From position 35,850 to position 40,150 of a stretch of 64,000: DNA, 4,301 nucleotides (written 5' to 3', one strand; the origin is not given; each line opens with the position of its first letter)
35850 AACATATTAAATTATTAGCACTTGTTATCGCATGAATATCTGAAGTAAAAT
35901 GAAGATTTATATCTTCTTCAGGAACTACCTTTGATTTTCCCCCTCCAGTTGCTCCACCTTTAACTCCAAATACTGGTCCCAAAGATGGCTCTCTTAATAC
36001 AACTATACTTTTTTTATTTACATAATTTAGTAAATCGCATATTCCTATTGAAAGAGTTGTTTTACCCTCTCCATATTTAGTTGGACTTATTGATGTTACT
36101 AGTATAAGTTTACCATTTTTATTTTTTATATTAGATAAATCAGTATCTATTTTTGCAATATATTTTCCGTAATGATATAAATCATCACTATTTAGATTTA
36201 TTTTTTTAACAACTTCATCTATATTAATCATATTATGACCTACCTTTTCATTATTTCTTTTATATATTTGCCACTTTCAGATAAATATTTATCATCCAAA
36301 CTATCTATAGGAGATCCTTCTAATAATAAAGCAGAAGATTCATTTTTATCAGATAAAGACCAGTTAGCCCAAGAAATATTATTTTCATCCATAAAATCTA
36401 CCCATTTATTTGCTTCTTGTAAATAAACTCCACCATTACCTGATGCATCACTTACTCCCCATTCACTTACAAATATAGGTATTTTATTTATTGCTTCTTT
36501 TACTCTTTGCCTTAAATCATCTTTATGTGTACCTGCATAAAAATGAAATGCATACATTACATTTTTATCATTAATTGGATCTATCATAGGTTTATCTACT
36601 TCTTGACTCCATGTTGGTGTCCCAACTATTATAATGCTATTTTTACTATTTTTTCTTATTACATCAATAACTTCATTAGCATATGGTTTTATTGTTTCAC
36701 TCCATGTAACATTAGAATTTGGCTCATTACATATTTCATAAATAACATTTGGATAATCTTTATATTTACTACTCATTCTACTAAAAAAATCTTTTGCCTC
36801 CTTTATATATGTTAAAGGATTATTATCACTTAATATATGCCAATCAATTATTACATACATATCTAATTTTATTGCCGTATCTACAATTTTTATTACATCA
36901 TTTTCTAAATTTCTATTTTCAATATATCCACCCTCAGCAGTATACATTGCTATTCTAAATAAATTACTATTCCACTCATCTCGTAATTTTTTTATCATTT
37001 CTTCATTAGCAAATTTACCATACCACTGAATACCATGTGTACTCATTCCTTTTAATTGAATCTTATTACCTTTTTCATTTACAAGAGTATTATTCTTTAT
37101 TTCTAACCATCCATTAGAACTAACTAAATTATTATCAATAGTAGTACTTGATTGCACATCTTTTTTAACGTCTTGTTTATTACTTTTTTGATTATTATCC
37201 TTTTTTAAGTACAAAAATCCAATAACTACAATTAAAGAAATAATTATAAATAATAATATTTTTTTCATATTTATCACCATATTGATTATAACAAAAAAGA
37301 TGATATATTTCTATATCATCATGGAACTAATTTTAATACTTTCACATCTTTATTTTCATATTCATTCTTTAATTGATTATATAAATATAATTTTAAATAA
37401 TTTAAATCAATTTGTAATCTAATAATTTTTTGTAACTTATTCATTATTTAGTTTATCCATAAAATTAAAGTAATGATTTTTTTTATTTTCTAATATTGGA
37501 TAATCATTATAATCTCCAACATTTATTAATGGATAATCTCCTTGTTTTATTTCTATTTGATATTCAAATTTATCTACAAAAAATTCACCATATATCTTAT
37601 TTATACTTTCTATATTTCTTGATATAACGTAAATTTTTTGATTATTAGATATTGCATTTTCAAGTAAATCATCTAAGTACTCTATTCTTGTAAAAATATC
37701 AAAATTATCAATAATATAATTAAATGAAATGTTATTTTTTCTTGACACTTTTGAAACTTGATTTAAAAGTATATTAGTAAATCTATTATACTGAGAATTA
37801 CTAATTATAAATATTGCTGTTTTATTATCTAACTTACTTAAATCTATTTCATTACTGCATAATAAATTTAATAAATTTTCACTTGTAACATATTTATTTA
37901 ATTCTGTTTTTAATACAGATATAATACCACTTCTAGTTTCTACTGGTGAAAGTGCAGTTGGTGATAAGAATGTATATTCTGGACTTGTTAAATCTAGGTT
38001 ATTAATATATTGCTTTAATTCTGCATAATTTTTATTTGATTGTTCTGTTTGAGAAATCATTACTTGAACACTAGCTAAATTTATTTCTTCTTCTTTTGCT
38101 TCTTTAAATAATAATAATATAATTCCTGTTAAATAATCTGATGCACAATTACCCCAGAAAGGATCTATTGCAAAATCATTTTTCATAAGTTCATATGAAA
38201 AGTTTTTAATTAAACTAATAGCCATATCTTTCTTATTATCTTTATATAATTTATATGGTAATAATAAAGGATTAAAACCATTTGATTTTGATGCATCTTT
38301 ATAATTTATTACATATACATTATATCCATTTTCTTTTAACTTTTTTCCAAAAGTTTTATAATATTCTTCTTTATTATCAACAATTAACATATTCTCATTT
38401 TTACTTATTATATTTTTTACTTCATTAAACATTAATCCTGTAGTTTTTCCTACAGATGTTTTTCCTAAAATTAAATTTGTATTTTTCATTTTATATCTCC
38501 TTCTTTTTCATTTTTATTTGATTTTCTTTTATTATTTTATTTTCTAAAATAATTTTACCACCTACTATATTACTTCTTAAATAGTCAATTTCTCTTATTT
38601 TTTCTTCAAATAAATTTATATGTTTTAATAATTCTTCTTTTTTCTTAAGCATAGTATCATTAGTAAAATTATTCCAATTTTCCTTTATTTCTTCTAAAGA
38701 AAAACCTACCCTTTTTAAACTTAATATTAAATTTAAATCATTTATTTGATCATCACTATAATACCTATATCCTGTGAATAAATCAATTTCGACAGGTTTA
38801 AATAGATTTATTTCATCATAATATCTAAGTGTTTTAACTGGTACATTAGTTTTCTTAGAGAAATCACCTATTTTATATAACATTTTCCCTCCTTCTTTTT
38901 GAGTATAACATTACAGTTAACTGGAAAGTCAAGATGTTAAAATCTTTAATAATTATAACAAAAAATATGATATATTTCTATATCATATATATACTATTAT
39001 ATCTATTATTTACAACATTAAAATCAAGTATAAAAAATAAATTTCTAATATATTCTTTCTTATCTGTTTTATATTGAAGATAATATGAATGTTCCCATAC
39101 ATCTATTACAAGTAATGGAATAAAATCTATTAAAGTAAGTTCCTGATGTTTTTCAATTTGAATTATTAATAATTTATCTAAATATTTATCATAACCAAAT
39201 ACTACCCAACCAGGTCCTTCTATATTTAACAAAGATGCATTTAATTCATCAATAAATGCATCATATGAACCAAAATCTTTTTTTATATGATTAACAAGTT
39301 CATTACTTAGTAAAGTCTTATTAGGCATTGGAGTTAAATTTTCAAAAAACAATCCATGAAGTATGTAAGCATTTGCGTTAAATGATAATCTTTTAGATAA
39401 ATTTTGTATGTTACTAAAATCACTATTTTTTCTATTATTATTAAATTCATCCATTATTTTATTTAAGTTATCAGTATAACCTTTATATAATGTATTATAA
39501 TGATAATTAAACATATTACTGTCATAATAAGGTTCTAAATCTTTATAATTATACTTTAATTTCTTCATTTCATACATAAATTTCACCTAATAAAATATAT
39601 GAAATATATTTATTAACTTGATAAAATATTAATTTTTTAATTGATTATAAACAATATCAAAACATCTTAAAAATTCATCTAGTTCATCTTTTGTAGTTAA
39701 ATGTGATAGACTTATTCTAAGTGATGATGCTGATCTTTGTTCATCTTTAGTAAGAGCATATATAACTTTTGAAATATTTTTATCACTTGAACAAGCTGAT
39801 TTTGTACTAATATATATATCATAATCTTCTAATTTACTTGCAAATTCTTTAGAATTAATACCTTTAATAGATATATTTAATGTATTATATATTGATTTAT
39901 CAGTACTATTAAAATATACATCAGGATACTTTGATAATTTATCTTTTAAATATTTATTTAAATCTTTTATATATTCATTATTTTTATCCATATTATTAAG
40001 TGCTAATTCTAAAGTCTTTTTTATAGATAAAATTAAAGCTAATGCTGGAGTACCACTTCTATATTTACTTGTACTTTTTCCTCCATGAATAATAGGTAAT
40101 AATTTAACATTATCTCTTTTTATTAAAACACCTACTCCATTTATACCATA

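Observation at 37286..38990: MerR plus soluble TraG/VirD4-like ATPase cassette bracketed by near-identical ~38-bp palindromic repeats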

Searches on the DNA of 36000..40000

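Call 83: search_rna_families(source=window, start=36000, end=40000, threshold=evalue, max_evalue=1)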
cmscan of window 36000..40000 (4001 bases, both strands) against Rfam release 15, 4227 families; matches with E-value up to 1: 0.
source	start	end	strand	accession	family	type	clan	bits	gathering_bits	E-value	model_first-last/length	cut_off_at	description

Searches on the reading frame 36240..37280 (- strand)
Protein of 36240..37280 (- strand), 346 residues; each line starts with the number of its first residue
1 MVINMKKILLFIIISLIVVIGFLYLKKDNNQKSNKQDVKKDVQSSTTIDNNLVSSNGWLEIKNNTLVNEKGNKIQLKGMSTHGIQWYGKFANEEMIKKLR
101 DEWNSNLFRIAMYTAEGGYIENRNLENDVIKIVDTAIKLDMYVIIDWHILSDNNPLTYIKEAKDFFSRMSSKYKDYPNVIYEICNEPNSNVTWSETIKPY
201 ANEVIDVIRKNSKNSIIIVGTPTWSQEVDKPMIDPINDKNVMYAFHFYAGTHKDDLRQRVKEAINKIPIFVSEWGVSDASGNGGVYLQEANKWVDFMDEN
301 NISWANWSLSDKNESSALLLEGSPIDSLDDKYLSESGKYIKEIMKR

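Call 3: search_protein_families(library=pfam, proteins=[window:36240-37280:-], max_evalue=1)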
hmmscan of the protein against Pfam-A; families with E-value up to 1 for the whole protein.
window:36240-37280:- (346 aa): 5 families
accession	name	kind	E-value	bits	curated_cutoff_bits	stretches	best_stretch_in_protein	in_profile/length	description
PF00150.24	Cellulase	-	4.2e-66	223.6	23.5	1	67-313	1-272/272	Cellulase (glycosyl hydrolase family 5)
PF12869.13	tRNA_anti-like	-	0.06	13.3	23.5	1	5-45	4-43/146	tRNA_anti-like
PF18566.7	Ldi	-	0.097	12.6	26.1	0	226-249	61-82/318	Linalool dehydratase/isomerase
PF25184.1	YxzE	-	0.27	12.7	40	1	5-46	1-40/65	YxzE-like putative bacteriocin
PF10320.15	7TM_GPCR_Srsx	-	0.41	10.4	24.1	0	243-310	169-236/257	Serpentine type 7TM GPCR chemoreceptor Srsx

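Call 7: search_protein_families(library=ncbifam, proteins=[window:36240-37280:-], max_evalue=0.1)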
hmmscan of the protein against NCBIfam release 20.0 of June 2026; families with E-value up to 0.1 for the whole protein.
window:36240-37280:- (346 aa): 1 family
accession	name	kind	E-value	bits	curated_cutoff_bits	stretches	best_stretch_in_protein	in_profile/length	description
NF042931.1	SAG1386_EF1546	equivalog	0.036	14.1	80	1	8-47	36-75/158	SAG1386/EF1546 family surface-associated protein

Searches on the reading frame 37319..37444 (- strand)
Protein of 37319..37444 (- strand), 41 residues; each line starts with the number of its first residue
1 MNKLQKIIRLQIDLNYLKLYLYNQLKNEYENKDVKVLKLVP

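Call 3: search_protein_families(library=pfam, proteins=[window:37319-37444:-], max_evalue=1)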
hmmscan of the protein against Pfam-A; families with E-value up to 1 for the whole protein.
window:37319-37444:- (41 aa): 0 families

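Call 6: search_protein_families(library=padloc, proteins=[window:37319-37444:-], max_evalue=1)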
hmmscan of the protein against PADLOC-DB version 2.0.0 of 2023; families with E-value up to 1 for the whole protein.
window:37319-37444:- (41 aa): 0 families

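Call 8: search_protein_families(library=phrogs, proteins=[window:37319-37444:-], max_evalue=0.1)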
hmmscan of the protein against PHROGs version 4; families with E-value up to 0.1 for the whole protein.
window:37319-37444:- (41 aa): 0 families
